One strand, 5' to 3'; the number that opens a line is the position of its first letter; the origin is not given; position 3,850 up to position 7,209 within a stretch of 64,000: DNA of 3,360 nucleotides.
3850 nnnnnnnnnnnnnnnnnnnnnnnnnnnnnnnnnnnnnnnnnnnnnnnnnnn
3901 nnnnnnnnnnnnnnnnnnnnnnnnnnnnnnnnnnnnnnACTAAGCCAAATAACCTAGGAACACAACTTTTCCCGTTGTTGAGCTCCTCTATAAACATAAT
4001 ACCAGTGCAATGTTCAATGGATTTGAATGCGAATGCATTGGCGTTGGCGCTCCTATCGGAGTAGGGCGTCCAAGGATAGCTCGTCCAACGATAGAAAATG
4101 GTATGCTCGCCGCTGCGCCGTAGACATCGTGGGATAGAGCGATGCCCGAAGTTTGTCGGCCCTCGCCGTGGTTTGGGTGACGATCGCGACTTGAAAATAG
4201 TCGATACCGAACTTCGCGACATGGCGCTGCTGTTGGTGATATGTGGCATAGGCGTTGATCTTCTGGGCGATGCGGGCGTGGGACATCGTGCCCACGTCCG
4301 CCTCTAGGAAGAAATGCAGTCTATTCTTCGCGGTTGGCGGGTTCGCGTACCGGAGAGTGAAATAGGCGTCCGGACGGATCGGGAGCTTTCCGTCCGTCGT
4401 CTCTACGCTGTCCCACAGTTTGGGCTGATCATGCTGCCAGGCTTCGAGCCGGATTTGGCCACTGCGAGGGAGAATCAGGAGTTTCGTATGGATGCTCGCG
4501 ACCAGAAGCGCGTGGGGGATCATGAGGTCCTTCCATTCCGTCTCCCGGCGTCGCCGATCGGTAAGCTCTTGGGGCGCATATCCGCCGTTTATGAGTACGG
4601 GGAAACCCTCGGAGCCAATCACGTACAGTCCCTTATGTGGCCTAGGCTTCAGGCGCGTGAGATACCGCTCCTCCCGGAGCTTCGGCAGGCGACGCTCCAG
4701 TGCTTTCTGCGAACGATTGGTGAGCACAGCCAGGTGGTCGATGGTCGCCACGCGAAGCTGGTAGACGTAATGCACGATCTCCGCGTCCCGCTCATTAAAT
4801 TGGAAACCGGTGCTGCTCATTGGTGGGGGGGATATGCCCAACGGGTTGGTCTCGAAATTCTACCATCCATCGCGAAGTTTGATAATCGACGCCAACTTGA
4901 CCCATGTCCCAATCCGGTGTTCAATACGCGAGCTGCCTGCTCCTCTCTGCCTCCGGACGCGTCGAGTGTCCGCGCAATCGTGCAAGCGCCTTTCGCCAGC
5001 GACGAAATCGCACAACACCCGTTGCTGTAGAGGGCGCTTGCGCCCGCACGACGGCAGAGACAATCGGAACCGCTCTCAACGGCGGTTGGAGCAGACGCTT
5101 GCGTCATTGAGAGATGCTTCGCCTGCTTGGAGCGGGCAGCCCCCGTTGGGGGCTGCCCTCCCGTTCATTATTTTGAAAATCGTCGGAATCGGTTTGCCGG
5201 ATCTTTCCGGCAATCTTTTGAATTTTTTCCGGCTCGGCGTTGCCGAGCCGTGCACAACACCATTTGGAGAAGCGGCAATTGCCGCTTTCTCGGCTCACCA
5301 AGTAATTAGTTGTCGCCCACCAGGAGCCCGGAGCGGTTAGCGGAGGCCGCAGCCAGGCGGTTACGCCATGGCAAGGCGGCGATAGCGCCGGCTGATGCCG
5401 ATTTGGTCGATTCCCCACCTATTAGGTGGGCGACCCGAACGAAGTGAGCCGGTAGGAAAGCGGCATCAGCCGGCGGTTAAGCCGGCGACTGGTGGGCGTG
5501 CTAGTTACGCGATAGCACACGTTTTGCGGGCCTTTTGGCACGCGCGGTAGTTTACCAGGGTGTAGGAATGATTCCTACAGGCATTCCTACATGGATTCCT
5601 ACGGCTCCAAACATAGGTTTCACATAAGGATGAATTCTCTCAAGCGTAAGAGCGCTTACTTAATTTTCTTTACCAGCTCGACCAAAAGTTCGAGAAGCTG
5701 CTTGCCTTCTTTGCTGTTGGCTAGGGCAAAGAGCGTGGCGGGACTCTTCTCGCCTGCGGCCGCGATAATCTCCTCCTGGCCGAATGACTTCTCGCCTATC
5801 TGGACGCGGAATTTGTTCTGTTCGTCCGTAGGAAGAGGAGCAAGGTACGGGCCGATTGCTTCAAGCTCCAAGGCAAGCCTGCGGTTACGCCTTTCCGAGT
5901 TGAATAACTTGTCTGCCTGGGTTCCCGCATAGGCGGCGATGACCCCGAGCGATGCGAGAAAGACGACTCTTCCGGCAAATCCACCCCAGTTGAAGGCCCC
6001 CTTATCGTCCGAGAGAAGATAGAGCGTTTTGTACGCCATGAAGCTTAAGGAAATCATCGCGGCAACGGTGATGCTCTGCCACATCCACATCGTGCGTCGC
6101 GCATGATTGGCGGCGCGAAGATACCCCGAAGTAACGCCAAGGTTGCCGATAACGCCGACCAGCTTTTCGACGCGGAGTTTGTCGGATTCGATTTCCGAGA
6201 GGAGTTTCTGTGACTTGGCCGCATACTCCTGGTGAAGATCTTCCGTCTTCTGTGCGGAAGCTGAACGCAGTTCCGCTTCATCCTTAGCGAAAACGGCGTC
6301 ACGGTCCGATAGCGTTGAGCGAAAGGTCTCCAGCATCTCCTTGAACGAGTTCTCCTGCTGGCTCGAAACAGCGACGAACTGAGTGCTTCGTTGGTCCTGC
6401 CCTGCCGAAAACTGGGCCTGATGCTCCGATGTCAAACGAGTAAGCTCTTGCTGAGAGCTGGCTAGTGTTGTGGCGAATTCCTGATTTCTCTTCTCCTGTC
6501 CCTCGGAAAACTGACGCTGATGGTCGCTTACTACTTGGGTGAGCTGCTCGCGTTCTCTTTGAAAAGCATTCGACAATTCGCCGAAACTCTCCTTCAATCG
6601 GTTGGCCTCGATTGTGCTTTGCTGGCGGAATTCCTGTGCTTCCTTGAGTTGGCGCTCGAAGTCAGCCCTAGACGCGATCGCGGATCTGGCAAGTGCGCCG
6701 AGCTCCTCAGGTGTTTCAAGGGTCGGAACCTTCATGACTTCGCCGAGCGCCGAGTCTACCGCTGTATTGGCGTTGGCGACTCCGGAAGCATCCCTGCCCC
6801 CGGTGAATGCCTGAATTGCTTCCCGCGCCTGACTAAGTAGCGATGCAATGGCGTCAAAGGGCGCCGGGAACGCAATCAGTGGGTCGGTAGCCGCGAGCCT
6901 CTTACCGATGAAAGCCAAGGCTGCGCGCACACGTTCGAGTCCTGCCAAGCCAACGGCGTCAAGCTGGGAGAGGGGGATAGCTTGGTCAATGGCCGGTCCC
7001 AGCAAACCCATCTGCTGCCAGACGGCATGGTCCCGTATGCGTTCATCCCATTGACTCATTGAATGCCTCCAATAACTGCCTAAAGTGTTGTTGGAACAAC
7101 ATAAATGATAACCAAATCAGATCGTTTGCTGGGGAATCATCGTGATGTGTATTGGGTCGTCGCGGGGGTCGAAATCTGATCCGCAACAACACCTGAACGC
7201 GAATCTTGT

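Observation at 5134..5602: Dense hairpin/palindrome field plus 12-bp-phased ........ iterons: candidate oriT or origin next to the Replic_Relax gene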

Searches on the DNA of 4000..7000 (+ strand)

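Call 3: search_rna_families(source=window, start=4000, end=7000, threshold=evalue, max_evalue=1, show_alignments=3)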
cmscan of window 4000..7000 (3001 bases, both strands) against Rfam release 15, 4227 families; matches with E-value up to 1: 0.
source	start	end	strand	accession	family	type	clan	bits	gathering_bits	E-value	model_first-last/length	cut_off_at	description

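Call 12: search_dna_similar(query=window:4842-5655:+, collection=plasmids, mode=distant, max_evalue=0.001)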
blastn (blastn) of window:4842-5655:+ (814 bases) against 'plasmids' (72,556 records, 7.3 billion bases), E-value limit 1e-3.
No match.

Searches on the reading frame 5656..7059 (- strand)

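Call 6: search_protein_families(library=pfam, proteins=[window:5656-7059:-], max_evalue=0.01)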
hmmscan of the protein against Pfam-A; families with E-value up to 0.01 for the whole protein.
window:5656-7059:- (467 aa): 1 family
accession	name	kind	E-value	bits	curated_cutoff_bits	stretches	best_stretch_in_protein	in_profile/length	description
PF15665.10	FAM184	-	0.0066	16.6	32.7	1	122-225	100-200/211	Family with sequence similarity 184, A and B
